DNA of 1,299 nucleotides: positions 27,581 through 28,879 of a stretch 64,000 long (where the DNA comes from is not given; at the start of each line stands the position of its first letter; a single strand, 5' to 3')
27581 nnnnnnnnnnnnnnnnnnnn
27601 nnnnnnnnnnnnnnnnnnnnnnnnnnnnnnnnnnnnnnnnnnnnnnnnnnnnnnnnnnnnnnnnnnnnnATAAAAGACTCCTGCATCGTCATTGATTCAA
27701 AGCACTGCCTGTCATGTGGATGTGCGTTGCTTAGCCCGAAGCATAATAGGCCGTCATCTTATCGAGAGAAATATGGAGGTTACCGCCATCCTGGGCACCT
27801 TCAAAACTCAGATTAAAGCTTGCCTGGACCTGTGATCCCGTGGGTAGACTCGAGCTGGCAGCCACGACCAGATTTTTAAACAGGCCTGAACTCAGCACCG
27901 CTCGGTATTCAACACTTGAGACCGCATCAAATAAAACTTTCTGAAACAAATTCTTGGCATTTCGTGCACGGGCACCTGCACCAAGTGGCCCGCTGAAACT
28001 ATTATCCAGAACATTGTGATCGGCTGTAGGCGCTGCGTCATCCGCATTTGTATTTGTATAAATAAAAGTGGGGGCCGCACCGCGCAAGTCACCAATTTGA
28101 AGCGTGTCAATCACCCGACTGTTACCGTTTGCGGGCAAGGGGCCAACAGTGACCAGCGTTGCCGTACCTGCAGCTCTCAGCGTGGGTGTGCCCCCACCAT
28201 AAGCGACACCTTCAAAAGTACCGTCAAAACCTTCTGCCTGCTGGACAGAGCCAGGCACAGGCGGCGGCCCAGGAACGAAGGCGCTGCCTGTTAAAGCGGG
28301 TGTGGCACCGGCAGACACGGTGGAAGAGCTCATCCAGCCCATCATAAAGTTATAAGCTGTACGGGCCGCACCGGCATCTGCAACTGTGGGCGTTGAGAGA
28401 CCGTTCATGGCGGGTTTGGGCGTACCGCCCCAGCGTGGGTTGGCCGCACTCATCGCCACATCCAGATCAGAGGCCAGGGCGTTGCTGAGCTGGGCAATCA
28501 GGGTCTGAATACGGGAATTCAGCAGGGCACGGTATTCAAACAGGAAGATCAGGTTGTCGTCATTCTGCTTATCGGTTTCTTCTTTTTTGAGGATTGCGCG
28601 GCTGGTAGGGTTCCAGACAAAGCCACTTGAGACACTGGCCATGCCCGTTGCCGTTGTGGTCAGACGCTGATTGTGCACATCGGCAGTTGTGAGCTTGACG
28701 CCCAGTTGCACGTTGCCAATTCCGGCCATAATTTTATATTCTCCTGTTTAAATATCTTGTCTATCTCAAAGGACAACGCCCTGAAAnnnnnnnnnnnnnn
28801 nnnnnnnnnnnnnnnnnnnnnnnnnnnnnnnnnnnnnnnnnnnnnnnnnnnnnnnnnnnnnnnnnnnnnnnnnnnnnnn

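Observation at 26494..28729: Tandem paralogues with conserved N- and C-terminal blocks and a divergent central region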

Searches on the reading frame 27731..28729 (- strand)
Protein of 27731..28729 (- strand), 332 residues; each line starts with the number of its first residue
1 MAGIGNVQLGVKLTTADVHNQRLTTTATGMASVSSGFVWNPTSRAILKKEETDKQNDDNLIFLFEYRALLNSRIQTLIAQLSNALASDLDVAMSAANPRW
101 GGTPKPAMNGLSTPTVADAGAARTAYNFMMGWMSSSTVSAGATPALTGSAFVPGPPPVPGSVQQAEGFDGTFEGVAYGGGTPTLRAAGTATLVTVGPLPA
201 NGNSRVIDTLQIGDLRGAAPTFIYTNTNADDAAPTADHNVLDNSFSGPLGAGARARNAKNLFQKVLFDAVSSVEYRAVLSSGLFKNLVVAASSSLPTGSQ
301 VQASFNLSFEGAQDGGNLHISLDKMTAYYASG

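Call 5: search_protein_families(library=pfam, proteins=[window:27731-28729:-], max_evalue=0.1)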
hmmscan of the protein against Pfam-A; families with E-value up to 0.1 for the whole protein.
window:27731-28729:- (332 aa): 0 families

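Call 6: search_protein_families(library=ncbifam, proteins=[window:27731-28729:-], max_evalue=0.1)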
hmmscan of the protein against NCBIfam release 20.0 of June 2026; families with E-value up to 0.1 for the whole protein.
window:27731-28729:- (332 aa): 0 families

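Call 12: find_homologous_proteins(query=window:27731-28729:-)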
Query window:27731-28729:- (332 aa): 66 proteins with E <= 0.001 among 8000 candidates.
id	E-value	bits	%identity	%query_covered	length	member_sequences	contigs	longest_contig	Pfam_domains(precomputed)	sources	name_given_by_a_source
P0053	1.0e-195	667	93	100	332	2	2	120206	-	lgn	-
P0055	2.3e-150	518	79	100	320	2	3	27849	-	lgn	-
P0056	2.2e-143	495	74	100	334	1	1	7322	-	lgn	-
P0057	8.1e-113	395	63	100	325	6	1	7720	-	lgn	-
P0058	3.3e-111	390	61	100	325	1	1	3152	-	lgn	-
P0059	1.5e-109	384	64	100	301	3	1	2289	-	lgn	-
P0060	1.8e-109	384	63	100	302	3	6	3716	-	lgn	-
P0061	9.7e-109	381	60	100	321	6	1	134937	-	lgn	-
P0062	5.6e-108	379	61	99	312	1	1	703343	-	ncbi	ncbi:MAG: hypothetical protein ACO1RX_17940 [Candidatus Sericytochromatia bacterium]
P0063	7.1e-108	379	60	100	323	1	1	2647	-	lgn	-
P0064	8.3e-108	378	57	100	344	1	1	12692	-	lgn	-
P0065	1.2e-106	375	61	100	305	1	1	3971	-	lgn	-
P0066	2.7e-106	373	61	100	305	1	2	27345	-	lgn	-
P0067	3.8e-106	373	61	100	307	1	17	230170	-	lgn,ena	-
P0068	5.5e-106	372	61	100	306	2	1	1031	-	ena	-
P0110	1.2e-20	92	33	89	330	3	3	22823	-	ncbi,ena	ncbi:MAG: hypothetical protein AABZ74_04240 [Cyanobacteriota bacterium]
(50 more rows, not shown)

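Call 21: search_solved_structures(query=A2, max_evalue=10)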
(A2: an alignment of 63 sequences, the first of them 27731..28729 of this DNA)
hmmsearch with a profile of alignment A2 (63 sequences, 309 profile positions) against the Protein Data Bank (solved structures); distinct sequences matched with E-value up to 10: 0.

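Call 36: find_encoding_contigs(protein=P0110, flank=10000, max_places=2)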
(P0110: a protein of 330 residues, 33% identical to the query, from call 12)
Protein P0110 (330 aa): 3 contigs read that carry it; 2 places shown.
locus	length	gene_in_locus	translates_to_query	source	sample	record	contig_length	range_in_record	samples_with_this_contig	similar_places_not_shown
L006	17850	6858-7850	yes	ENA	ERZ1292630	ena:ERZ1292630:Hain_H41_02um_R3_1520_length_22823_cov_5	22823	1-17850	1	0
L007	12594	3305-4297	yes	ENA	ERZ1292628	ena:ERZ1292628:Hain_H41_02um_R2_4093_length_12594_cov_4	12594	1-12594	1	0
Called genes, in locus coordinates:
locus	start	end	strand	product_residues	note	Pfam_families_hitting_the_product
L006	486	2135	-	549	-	PF00149:Metallophos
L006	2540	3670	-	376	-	PF08442:ATP-grasp_2, PF13549:ATP-grasp_5 (faint), PF24948:Citrate_synth_N, PF00549:Ligase_CoA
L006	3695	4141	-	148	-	PF00903:Glyoxalase, PF13468:Glyoxalase_3, PF13669:Glyoxalase_4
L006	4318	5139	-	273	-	-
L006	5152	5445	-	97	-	-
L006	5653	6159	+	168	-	-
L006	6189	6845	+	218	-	-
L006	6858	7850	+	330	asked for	-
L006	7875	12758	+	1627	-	-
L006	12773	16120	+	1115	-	-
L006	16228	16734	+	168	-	-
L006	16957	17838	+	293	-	PF10300:Iml2-TPR_39 (faint), PF13174:TPR_6 (faint), PF13428:TPR_14 (faint), PF00515:TPR_1 (weak), PF23914:TPR_CcmH_CycH (weak), PF13431:TPR_17 (weak), PF13424:TPR_12 (weak), PF14559:TPR_19 (weak), +11 more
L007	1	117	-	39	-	?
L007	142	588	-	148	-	PF00903:Glyoxalase, PF13468:Glyoxalase_3, PF13669:Glyoxalase_4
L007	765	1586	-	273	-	-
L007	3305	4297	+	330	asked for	-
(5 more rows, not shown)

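Call 39: search_protein_representatives(alignment_id=A3)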
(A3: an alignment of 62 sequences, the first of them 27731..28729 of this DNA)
Query: 62 sequences, 314 profile positions. Proteins with E-value up to 0.001 (for the whole library): 50; up to 1e-10: 35; up to 1e-30: 28. The best 50 are listed.
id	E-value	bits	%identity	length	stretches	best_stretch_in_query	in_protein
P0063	9.5e-114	396.6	-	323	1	1-314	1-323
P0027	2.2e-102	359.3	-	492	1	2-314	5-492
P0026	2.7e-101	355.7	-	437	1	2-314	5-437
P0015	4.3e-100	351.7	-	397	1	2-314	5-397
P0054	6.5e-100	351.1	-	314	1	2-314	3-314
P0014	2.2e-98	346.1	-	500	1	1-314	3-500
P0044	2.0e-94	333.1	-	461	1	2-314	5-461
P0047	1.7e-93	330.0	-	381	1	2-314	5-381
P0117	7.4e-86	305.0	-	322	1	1-314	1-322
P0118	1.5e-85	303.9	-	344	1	1-314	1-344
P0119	1.1e-76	274.9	-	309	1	1-314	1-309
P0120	2.0e-76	274.0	-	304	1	1-314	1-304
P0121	7.3e-72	259.0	-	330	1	1-314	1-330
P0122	1.4e-69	251.5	-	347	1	4-314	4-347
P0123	7.6e-68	245.8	-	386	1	2-314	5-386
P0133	8.4e-37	143.8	-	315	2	24-92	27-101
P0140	2.7e-13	66.6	-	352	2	45-90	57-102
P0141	1.6e-11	60.7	-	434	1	49-296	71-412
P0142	8.3e-11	58.4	-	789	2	219-310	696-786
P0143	2.8e-10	56.7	-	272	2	38-96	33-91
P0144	2.4e-09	53.6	-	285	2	236-314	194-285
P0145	2.8e-07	46.8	-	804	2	215-310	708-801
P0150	6.7e-06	42.3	-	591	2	232-309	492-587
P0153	7.5e-05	38.9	-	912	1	224-314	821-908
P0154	8.1e-05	38.7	-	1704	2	173-314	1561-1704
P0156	6.5e-04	35.8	-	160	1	222-314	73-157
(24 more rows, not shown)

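Call 46: search_protein_families(library=phrogs, proteins=[window:27731-28729:-], max_evalue=0.01)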
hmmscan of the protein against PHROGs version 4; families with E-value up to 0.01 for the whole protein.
window:27731-28729:- (332 aa): 0 families

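Call 50: find_encoding_contigs(protein=P0141, flank=10000, max_places=2)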
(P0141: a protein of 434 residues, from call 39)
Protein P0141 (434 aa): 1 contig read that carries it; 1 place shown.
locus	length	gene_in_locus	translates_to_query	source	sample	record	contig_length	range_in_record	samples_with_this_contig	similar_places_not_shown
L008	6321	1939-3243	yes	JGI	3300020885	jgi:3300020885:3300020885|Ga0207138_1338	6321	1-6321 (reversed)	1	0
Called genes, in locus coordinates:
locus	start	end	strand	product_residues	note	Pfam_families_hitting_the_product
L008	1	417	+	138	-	?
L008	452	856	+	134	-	-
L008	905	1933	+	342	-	-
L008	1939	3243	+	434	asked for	-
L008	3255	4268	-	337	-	PF00160:Pro_isomerase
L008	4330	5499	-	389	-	PF02310:B12-binding, PF04055:Radical_SAM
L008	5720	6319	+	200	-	?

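Call 51: find_encoding_contigs(protein=P0143, flank=10000, max_places=2)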
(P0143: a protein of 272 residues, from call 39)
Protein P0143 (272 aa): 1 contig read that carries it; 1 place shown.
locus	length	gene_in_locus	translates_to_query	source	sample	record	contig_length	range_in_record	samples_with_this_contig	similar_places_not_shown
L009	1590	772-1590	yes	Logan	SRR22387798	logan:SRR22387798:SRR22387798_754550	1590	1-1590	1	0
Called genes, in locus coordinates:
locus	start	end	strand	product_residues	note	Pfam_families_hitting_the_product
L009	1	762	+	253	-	?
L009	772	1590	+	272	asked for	?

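Call 52: find_related_loci(query=A3, collection=genome_contigs, flank=10000)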
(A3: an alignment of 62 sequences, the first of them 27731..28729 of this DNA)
Query A3 (332 aa) in genome_contigs; peptide patterns used: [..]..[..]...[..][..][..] (x = any residue, [..] = any of these).
24 stretches matched a pattern; 15 encode a relative of the query (tblastn E <= 1e-3); 15 distinct loci.
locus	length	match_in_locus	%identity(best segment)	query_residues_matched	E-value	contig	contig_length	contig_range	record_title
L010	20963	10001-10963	60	1-331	2e-118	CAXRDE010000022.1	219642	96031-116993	MAG: Candidatus Sericytochromatia bacterium isolate CJ05B_2.89 genome assembly, contig: k141_668773, whole genome shotgu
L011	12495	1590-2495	61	1-331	2e-116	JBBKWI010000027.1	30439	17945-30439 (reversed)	MAG: Candidatus Sericytochromatia bacterium isolate metabat_bins.305 k119_2583012, whole genome shotgun sequence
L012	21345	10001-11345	58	1-331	7e-116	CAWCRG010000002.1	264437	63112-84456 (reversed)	MAG: Candidatus Sericytochromatia bacterium isolate MFD03250.bin.2.6 genome assembly, contig: contig_13863, whole genome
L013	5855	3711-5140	56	1-331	7e-109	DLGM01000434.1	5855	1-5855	MAG TPA_asm: Cyanobacteria bacterium UBA7694 UBA7694_contig_39969, whole genome shotgun sequence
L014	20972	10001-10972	55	1-331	1e-105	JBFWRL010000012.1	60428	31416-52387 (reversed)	MAG: Candidatus Sericytochromatia bacterium isolate CA_2019_TPBF_205 NODE_3620_length_60428_cov_4.667617_TPBF, whole gen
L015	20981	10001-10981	53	1-331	7e-99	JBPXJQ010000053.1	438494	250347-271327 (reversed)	MAG: Candidatus Blackallbacteria bacterium isolate mt_P12 k141_59046, whole genome shotgun sequence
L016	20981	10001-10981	53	1-331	7e-99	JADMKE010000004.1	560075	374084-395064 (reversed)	MAG: Candidatus Sericytochromatia bacterium isolate MAG_89 NODE_7_length_560075_cov_19.663200, whole genome shotgun sequ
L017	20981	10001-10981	53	1-331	4e-98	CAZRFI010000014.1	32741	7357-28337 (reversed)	MAG TPA_asm: uncultured Candidatus Sericytochromatia bacterium isolate binchicken_co266_209 genome assembly, contig: NOD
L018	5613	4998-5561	61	1-215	7e-70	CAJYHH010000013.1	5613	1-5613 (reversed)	MAG: Candidatus Sericytochromatia bacterium isolate maxbin_SP350_1.003_cleaned genome assembly, contig: k127_26810, whol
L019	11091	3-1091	54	51-332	7e-62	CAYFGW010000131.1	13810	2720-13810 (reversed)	MAG TPA_asm: uncultured Candidatus Sericytochromatia bacterium isolate ERP003628_co1_38 genome assembly, contig: NODE_25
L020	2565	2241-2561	78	1-108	1e-51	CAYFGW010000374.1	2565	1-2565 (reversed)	MAG TPA_asm: uncultured Candidatus Sericytochromatia bacterium isolate ERP003628_co1_38 genome assembly, contig: NODE_51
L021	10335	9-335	73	220-331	7e-45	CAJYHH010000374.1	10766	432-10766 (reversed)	MAG: Candidatus Sericytochromatia bacterium isolate maxbin_SP350_1.003_cleaned genome assembly, contig: k127_166832, who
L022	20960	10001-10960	32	17-331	3e-32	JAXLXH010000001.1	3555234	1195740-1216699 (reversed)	MAG: Candidatus Sericytochromatia bacterium isolate STL-CYA2 C3.87.fa-1, whole genome shotgun sequence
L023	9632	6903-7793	33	17-310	7e-28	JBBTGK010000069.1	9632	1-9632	MAG: Cyanobacteriota bacterium isolate H41-bin165_1 H41_bin165_1_000000000069, whole genome shotgun sequence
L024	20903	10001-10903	32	1-331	5e-23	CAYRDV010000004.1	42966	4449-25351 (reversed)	MAG TPA_asm: uncultured Candidatus Sericytochromatia bacterium isolate binchicken_co248_139 genome assembly, contig: NOD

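Call 56: search_protein_families(library=pfam, proteins=[L022:7337-8209:-, L022:6201-7247:-, L022:5318-6199:-, L022:3799-5313:-, L022:19850-20722:+, L024:6594-8573:-, L024:4315-6348:+, L024:3529-4281:+, L024:18296-19192:+, L024:19397-20065:+], max_evalue=0.00001)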
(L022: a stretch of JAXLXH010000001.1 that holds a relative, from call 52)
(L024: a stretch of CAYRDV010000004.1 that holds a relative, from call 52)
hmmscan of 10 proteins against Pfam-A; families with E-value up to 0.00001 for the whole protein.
L022:7337-8209:- (290 aa): 0 families

L022:6201-7247:- (348 aa): 2 families
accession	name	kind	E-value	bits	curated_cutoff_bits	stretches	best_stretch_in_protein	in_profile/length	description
PF04332.21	DUF475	-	6e-112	374.7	27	1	50-343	1-292/293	Protein of unknown function (DUF475)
PF03741.22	TerC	-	1.2e-22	80.9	27.8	2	43-206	5-147/178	Integral membrane protein TerC family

L022:5318-6199:- (293 aa): 2 families
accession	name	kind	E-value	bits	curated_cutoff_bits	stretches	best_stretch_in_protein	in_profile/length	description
PF00288.32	GHMP_kinases_N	-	5.6e-18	65.4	22.3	1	55-137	1-87/87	GHMP kinases N terminal domain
PF08544.19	GHMP_kinases_C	-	2.3e-10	41.2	21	1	199-274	2-84/85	GHMP kinases C terminal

L022:3799-5313:- (504 aa): 5 families
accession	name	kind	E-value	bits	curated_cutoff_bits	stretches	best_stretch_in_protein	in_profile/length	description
PF14094.11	DUF4272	-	5.6e-26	91.4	27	1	302-501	1-206/208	Domain of unknown function (DUF4272)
PF07719.23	TPR_2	-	8.6e-10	38.4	27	0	88-120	2-34/34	Tetratricopeptide repeat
PF13431.12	TPR_17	-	1.2e-07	31.9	24.4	0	110-148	2-25/34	Tetratricopeptide repeat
PF13424.12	TPR_12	-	3e-07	31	30.1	0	52-114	2-72/77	Tetratricopeptide repeat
PF14559.12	TPR_19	-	4.5e-06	27.3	25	0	30-80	2-52/68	Tetratricopeptide repeat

L022:19850-20722:+ (290 aa): 21 families
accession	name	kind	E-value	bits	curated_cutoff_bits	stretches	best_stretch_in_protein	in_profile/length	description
PF07719.23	TPR_2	-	2.1e-38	127.7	27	1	73-105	2-34/34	Tetratricopeptide repeat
PF13181.12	TPR_8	-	2.4e-35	118.1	25.7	1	73-105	2-34/34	Tetratricopeptide repeat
PF00515.34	TPR_1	-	7.5e-35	117.8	27.8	1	73-105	2-34/34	Tetratricopeptide repeat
PF13431.12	TPR_17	-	8.8e-29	97.8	24.4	1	94-126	1-33/34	Tetratricopeptide repeat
PF14559.12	TPR_19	-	6.5e-28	97.3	25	1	218-284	1-67/68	Tetratricopeptide repeat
PF13414.12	TPR_11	-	4.5e-26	90.7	26.8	1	79-112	1-34/42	TPR repeat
PF13424.12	TPR_12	-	1.4e-25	89.7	30.1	3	74-134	5-73/77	Tetratricopeptide repeat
PF13428.12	TPR_14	-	8.9e-25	85.1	23.5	0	214-250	7-43/44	Tetratricopeptide repeat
PF13176.12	TPR_7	-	3.1e-19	67.8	27.9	0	74-104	1-31/36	Tetratricopeptide repeat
PF13432.12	TPR_16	-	1.4e-18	67.4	32.7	1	215-275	4-64/65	Tetratricopeptide repeat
PF23914.1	TPR_CcmH_CycH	-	6.4e-18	65.5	42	1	78-161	56-142/158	Cytochrome c-type biogenesis protein H TPR domain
PF13371.12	TPR_9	-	4e-15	56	35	0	80-144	3-67/73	Tetratricopeptide repeat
PF13174.12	TPR_6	-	7.8e-14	51.7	26.3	0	180-202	6-28/33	Tetratricopeptide repeat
PF12895.13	ANAPC3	-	5.6e-13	49.4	27.2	0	87-163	4-79/82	Anaphase-promoting complex, cyclosome, subunit 3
PF13374.12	TPR_10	-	1.1e-12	48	27.5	0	176-203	4-31/42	Tetratricopeptide repeat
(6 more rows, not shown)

L024:6594-8573:- (659 aa): 14 families
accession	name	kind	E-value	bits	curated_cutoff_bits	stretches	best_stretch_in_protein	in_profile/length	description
PF13844.12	Glyco_transf_41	-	1.2e-50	172.8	25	2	278-433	68-225/543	Glycosyl transferase family 41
PF07719.23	TPR_2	-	7.1e-34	113.6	27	1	138-169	1-32/34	Tetratricopeptide repeat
PF00515.34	TPR_1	-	7.6e-33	111.4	27.8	2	138-169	1-32/34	Tetratricopeptide repeat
PF13181.12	TPR_8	-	3.1e-24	83.5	25.7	0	104-137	1-34/34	Tetratricopeptide repeat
PF13424.12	TPR_12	-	3.6e-20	72.4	30.1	1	104-167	3-74/77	Tetratricopeptide repeat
PF13431.12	TPR_17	-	1.7e-19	68.8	24.4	0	127-158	2-33/34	Tetratricopeptide repeat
PF13414.12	TPR_11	-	6.1e-19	67.9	26.8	1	115-151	5-41/42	TPR repeat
PF13432.12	TPR_16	-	8.9e-17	61.6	32.7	1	110-169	3-62/65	Tetratricopeptide repeat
PF13374.12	TPR_10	-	8.8e-14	51.4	27.5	0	140-167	4-31/42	Tetratricopeptide repeat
PF14559.12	TPR_19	-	1.4e-13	51.3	25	0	115-168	2-55/68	Tetratricopeptide repeat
PF13428.12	TPR_14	-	4.8e-10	39.6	23.5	0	41-78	6-43/44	Tetratricopeptide repeat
PF23914.1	TPR_CcmH_CycH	-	2.8e-09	37.5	42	0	96-193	42-142/158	Cytochrome c-type biogenesis protein H TPR domain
PF12895.13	ANAPC3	-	1.9e-07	31.7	27.2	0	118-194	3-78/82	Anaphase-promoting complex, cyclosome, subunit 3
PF13174.12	TPR_6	-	1.7e-06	28.7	26.3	0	139-169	1-31/33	Tetratricopeptide repeat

L024:4315-6348:+ (677 aa): 7 families
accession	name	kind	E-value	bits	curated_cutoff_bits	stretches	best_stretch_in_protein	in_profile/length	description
PF00069.31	Pkinase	-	6.3e-54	183.6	31.7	1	7-267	1-259/263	Protein kinase domain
PF07714.23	PK_Tyr_Ser-Thr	-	3.2e-39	135.3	23.1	1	9-269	3-258/258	Protein tyrosine and serine/threonine kinase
PF01436.27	NHL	-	3.3e-34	115.6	20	2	599-626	1-28/28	NHL repeat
PF17170.10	DUF5128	-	1.4e-17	64.3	22.9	2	610-674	53-118/321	6-bladed beta-propeller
PF25021.1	TEN_NHL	-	5.1e-11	42.6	27.1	0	597-630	139-170/357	Teneurin NHL domain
PF08450.18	SGL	-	4.7e-09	36.6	26.3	0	472-541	147-218/246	SMP-30/Gluconolactonase/LRE-like region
PF03109.22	ABC1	-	2e-07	30.9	22.9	1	64-157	122-215/244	ABC1 atypical kinase-like domain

L024:3529-4281:+ (250 aa): 3 families
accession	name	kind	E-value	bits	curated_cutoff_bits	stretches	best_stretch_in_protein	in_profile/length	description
PF00481.26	PP2C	-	1.3e-17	64.8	20.3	1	24-144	32-142/255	Protein phosphatase 2C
PF13672.11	PP2C_2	-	1.4e-15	57.8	24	1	13-232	9-197/209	Protein phosphatase 2C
PF07228.17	SpoIIE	-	2.2e-08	34.7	25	1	169-246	102-191/192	Stage II sporulation protein E (SpoIIE)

L024:18296-19192:+ (298 aa): 18 families
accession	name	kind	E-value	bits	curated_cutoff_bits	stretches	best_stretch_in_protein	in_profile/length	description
PF07719.23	TPR_2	-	4.3e-33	111.1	27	0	74-106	2-34/34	Tetratricopeptide repeat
PF13181.12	TPR_8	-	1.6e-32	109.3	25.7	1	74-106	2-34/34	Tetratricopeptide repeat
PF14559.12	TPR_19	-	1.5e-30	105.8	25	2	55-113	7-64/68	Tetratricopeptide repeat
PF00515.34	TPR_1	-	3.9e-27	93.3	27.8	1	74-106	2-34/34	Tetratricopeptide repeat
PF13428.12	TPR_14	-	4.8e-23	79.7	23.5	0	74-113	2-41/44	Tetratricopeptide repeat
PF13424.12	TPR_12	-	1.3e-22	80.2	30.1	1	39-102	3-74/77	Tetratricopeptide repeat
PF13431.12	TPR_17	-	1.8e-20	71.8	24.4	0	61-93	1-33/34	Tetratricopeptide repeat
PF13432.12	TPR_16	-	3.1e-19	69.5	32.7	1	9-70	1-62/65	Tetratricopeptide repeat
PF23914.1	TPR_CcmH_CycH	-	3e-16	60.1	42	1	78-168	55-148/158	Cytochrome c-type biogenesis protein H TPR domain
PF13176.12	TPR_7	-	4.2e-15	54.9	27.9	0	246-275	2-31/36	Tetratricopeptide repeat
PF13374.12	TPR_10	-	1.1e-14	54.3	27.5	0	72-102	1-31/42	Tetratricopeptide repeat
PF13414.12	TPR_11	-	3e-13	49.7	26.8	0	54-85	9-40/42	TPR repeat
PF13174.12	TPR_6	-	3.4e-13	49.7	26.3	0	248-270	5-27/33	Tetratricopeptide repeat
PF12895.13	ANAPC3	-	1.2e-10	41.9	27.2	0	130-199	12-80/82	Anaphase-promoting complex, cyclosome, subunit 3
PF13371.12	TPR_9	-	1.7e-09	38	35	0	80-144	2-66/73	Tetratricopeptide repeat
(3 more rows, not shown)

L024:19397-20065:+ (222 aa): 0 families
